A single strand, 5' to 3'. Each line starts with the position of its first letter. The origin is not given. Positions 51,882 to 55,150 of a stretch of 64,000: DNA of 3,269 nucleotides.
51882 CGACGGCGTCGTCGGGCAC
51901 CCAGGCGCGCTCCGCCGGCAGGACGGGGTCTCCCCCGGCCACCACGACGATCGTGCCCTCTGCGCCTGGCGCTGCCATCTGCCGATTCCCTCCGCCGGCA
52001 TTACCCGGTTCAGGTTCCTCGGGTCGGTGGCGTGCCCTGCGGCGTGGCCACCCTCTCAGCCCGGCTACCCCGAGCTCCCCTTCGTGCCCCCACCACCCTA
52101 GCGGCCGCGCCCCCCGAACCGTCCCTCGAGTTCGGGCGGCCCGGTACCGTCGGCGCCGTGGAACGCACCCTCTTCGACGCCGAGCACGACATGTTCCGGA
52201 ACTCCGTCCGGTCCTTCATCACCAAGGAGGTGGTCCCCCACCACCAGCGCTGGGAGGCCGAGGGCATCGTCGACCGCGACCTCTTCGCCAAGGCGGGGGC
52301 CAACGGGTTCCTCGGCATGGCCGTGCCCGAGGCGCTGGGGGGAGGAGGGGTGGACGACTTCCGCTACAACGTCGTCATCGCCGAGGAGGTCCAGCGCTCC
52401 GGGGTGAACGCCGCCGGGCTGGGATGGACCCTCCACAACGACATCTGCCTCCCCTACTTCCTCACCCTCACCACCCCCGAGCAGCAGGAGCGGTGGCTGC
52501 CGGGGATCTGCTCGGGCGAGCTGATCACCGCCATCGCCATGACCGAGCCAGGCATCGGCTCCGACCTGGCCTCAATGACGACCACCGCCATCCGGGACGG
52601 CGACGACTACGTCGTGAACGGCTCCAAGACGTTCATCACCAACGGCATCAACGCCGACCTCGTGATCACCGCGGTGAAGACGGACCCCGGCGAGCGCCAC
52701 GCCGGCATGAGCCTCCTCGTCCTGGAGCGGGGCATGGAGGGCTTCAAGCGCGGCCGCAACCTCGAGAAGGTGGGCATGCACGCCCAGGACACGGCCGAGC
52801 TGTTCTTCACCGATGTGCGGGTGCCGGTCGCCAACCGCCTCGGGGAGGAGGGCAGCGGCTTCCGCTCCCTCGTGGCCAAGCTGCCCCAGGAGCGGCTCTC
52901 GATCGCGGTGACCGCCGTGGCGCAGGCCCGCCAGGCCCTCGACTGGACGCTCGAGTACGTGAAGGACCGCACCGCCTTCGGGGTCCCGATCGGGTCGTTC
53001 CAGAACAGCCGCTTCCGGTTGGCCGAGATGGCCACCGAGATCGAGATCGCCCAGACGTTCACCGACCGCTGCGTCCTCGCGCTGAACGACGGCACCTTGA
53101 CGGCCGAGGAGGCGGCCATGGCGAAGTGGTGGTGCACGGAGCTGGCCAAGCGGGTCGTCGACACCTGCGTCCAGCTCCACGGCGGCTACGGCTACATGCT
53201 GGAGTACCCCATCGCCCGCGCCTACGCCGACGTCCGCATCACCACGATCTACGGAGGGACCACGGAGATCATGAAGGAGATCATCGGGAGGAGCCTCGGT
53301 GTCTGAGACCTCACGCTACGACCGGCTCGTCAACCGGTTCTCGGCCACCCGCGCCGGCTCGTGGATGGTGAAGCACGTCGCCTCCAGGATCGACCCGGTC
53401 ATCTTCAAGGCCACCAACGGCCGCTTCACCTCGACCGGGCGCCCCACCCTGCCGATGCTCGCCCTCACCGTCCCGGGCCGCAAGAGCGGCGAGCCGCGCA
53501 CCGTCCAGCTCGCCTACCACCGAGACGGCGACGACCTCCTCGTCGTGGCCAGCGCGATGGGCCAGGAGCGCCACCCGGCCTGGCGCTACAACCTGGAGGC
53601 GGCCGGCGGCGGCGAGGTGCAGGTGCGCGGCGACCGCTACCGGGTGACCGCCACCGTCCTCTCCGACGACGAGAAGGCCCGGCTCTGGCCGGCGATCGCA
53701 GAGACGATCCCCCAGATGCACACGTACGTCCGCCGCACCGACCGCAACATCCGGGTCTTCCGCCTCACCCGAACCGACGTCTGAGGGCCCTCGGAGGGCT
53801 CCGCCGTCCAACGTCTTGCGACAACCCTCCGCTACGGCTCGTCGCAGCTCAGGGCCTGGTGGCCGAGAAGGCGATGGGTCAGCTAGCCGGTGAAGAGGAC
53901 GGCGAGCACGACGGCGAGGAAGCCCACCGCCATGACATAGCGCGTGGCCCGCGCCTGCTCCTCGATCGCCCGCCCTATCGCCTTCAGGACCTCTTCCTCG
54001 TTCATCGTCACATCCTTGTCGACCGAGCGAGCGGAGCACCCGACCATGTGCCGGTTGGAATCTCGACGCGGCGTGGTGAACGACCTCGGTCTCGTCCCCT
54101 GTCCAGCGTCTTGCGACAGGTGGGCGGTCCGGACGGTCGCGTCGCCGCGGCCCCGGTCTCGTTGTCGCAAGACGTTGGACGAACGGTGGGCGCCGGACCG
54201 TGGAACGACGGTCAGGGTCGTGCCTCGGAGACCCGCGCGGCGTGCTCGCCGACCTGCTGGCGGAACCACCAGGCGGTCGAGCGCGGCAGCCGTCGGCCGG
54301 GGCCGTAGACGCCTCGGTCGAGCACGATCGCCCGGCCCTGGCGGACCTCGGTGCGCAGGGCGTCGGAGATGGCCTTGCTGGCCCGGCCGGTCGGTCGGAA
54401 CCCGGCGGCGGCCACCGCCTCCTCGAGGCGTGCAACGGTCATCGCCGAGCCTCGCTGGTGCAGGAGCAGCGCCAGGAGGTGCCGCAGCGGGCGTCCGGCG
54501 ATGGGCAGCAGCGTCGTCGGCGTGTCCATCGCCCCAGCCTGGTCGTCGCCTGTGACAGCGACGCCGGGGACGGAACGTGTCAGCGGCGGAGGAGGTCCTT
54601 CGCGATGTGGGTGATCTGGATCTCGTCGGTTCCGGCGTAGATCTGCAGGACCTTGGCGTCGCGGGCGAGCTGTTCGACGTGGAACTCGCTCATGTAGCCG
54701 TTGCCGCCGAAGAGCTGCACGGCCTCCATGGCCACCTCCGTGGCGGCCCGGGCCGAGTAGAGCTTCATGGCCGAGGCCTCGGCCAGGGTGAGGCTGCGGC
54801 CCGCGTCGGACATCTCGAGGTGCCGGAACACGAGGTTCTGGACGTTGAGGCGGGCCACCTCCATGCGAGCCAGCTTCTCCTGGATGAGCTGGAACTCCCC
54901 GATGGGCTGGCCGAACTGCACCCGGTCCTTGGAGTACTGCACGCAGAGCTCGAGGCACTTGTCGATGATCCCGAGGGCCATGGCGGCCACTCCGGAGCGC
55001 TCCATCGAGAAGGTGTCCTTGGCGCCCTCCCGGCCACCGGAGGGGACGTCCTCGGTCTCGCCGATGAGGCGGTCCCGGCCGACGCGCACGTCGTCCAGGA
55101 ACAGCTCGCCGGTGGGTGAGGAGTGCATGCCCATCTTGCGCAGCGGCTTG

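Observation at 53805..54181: Perfect 21-bp inverted repeats 335 bp apart enclosing a mini-gene (MITE-like unit or long-range RNA structure)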

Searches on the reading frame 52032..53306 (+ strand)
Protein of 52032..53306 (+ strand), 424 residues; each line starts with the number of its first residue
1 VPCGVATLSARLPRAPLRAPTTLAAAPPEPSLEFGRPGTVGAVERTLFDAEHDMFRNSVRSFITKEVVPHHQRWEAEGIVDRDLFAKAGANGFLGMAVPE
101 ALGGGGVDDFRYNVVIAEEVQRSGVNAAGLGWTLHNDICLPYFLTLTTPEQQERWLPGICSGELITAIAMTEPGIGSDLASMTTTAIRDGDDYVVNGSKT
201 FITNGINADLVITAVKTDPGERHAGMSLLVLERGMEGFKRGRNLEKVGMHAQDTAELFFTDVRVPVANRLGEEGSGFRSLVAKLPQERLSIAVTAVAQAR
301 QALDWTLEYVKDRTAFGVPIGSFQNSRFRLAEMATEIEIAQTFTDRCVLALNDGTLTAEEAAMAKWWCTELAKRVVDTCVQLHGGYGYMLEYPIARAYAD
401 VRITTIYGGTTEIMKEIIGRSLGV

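Call 7: search_protein_families(library=pfam, proteins=[window:52032-53306:+], max_evalue=0.01)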
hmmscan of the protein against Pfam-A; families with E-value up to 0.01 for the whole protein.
window:52032-53306:+ (424 aa): 5 families
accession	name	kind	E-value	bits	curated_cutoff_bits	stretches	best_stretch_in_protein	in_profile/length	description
PF00441.29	Acyl-CoA_dh_1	-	8.5e-48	162.7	22.4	1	274-422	1-149/150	Acyl-CoA dehydrogenase, C-terminal domain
PF02771.21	Acyl-CoA_dh_N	-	2.9e-30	105.4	22.9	1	50-163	2-113/113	Acyl-CoA dehydrogenase, N-terminal domain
PF02770.24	Acyl-CoA_dh_M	-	9.7e-26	90.2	33.3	1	167-262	1-97/97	Acyl-CoA dehydrogenase, middle domain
PF08028.16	Acyl-CoA_dh_2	-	2e-16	60.9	22.7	1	290-409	2-131/134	Acyl-CoA dehydrogenase, C-terminal domain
PF22924.1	ACOX_C_alpha1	-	3.1e-06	27.5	27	1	361-422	107-168/169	Acyl-CoA oxidase, C-alpha1 domain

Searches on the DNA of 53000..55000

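Call 4: search_rna_families(source=window, start=53000, end=55000, threshold=evalue, max_evalue=10, show_alignments=3)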
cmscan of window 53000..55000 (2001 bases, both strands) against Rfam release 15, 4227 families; matches with E-value up to 10: 2.
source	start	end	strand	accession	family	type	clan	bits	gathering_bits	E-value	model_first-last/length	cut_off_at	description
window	54104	54179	+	RF02025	mir-3017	Gene; miRNA;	-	23.5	51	0.16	1-70/70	no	mir-3017 microRNA precursor family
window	53628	53719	-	RF02935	che1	Gene; sRNA;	-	18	54.1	10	1-91/91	no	che1 RNA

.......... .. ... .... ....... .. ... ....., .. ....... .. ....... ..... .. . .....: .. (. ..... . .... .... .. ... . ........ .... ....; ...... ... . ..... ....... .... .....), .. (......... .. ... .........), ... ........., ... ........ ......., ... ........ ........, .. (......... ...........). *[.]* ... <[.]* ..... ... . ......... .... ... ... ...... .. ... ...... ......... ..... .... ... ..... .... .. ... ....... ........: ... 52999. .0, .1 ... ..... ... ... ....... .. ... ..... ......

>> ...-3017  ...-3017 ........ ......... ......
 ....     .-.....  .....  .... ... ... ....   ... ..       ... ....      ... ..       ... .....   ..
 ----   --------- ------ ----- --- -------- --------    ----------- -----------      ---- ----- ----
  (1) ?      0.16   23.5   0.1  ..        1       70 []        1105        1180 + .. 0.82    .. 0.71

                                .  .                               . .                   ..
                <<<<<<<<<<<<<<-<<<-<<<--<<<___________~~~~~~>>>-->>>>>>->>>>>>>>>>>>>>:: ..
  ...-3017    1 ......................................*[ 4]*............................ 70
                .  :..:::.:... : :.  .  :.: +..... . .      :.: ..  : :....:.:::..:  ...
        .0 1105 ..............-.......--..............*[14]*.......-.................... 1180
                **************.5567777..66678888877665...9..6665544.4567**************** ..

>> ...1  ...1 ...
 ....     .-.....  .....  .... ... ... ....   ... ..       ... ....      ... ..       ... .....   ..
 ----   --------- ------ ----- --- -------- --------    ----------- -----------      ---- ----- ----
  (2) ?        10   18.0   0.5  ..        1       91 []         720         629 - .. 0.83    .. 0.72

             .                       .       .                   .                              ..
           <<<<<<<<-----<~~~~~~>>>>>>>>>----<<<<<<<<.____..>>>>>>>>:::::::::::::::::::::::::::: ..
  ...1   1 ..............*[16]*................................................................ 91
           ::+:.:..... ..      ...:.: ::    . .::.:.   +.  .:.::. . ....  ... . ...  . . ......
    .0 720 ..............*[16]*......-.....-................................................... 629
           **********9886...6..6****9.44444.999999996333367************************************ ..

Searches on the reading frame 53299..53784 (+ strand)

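Call 7: search_protein_families(library=pfam, proteins=[window:53299-53784:+], max_evalue=0.01)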
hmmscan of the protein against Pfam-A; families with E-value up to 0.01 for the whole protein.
window:53299-53784:+ (161 aa): 1 family
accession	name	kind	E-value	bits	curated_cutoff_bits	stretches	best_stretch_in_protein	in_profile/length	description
PF04075.20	F420H2_quin_red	-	5e-29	101.5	22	1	33-156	6-128/130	F420H(2)-dependent quinone reductase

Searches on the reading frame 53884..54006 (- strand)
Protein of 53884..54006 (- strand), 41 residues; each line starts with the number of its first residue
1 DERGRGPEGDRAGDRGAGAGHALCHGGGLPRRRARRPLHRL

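Call 7: search_protein_families(library=pfam, proteins=[window:53884-54006:-], max_evalue=0.01)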
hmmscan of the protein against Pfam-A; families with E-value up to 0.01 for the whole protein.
window:53884-54006:- (41 aa): 0 families

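Call 31: find_homologous_proteins(query=window:53886-54005:-, max_evalue=10)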
Query seq(40 aa) (40 aa): 5 proteins with E <= 10 among 5 candidates.
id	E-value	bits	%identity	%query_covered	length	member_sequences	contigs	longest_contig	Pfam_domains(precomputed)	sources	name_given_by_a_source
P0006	2.7e-15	71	93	100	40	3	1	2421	-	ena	-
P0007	1.3e-14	69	90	100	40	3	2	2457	-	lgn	-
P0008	2.5e-14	68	88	100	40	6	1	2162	-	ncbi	-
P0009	1.5e-13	65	83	100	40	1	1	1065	-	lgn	-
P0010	3.4e-11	58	74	98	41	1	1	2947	-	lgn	-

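Call 32: find_encoding_contigs(protein=P0006, flank=3000)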
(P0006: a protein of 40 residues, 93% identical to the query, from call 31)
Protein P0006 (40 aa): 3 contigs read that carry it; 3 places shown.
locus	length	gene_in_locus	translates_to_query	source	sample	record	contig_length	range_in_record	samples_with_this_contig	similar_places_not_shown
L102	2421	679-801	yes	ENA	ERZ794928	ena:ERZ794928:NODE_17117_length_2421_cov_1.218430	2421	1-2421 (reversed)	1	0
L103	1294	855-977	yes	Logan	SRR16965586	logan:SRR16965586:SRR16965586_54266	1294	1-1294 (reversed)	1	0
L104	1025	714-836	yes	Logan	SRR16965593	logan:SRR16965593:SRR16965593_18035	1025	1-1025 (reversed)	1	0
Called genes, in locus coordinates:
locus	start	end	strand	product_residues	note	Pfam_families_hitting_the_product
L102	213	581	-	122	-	-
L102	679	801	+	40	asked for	-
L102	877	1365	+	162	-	-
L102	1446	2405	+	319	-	PF08240:ADH_N, PF00107:ADH_zinc_N, PF13602:ADH_zinc_N_2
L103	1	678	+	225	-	?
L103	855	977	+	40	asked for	-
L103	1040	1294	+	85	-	?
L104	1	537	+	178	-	?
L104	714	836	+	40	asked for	-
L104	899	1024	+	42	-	?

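Call 33: find_encoding_contigs(protein=P0007, flank=3000)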
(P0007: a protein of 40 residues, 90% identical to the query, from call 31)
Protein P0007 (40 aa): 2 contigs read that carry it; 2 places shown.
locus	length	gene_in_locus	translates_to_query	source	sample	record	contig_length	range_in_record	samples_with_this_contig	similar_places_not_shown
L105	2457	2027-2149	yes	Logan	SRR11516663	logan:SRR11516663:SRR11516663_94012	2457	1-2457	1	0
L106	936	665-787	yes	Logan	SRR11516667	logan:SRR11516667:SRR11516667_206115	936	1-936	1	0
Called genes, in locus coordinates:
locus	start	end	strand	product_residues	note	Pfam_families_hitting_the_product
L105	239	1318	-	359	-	-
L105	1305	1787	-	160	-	PF04542:Sigma70_r2, PF08281:Sigma70_r4_2, PF04545:Sigma70_r4 (weak)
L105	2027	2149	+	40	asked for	-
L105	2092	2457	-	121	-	?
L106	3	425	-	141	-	?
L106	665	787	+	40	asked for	-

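Call 34: find_encoding_contigs(protein=P0008, flank=3000)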
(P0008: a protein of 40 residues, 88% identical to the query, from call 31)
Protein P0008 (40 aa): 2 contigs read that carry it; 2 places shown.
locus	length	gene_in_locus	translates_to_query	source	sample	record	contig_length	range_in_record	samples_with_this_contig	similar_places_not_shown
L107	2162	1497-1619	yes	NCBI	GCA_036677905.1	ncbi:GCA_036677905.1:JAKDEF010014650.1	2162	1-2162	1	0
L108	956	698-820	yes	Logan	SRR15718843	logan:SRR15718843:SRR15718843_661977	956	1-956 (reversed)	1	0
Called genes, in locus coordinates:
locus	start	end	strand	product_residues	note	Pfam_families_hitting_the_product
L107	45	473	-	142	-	-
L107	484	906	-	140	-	PF18029:Glyoxalase_6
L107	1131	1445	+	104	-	-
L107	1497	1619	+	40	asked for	-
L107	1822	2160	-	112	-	?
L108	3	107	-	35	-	?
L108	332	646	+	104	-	-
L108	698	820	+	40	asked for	-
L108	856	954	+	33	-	?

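Call 35: find_encoding_contigs(protein=P0009, flank=3000)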
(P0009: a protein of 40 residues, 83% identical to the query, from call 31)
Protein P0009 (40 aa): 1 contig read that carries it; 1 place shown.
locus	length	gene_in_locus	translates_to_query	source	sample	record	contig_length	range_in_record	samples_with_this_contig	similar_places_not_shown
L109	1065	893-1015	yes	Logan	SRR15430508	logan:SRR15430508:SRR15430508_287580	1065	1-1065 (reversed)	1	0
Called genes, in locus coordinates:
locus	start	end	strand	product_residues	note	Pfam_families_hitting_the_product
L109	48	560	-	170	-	-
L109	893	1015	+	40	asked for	-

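Call 36: find_encoding_contigs(protein=P0010, flank=3000)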
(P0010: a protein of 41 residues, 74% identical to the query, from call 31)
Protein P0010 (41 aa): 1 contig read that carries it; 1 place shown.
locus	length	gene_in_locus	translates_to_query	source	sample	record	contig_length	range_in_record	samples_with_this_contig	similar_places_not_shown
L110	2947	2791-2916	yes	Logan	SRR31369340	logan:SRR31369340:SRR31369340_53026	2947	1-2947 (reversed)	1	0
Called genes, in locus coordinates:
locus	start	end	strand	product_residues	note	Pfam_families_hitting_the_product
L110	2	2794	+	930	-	?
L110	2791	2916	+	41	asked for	-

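Call 50: search_protein_families(library=pfam, proteins=[L102:877-1365:+], max_evalue=0.001)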
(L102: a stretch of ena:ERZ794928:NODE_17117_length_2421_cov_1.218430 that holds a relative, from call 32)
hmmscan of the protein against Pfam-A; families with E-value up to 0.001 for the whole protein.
L102:877-1365:+ (162 aa): 0 families

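Call 55: search_protein_families(library=pfam, proteins=[window:53884-54006:-], max_evalue=10)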
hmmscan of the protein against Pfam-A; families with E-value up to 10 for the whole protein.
window:53884-54006:- (41 aa): 0 families

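Call 103: search_protein_families(library=ncbifam, proteins=[window:53887-54006:-, P0010], max_evalue=1)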
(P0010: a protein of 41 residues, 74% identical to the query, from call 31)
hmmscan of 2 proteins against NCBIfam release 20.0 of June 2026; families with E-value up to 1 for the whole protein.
window:53887-54006:- (40 aa): 0 families

P0010 (41 aa): 0 families
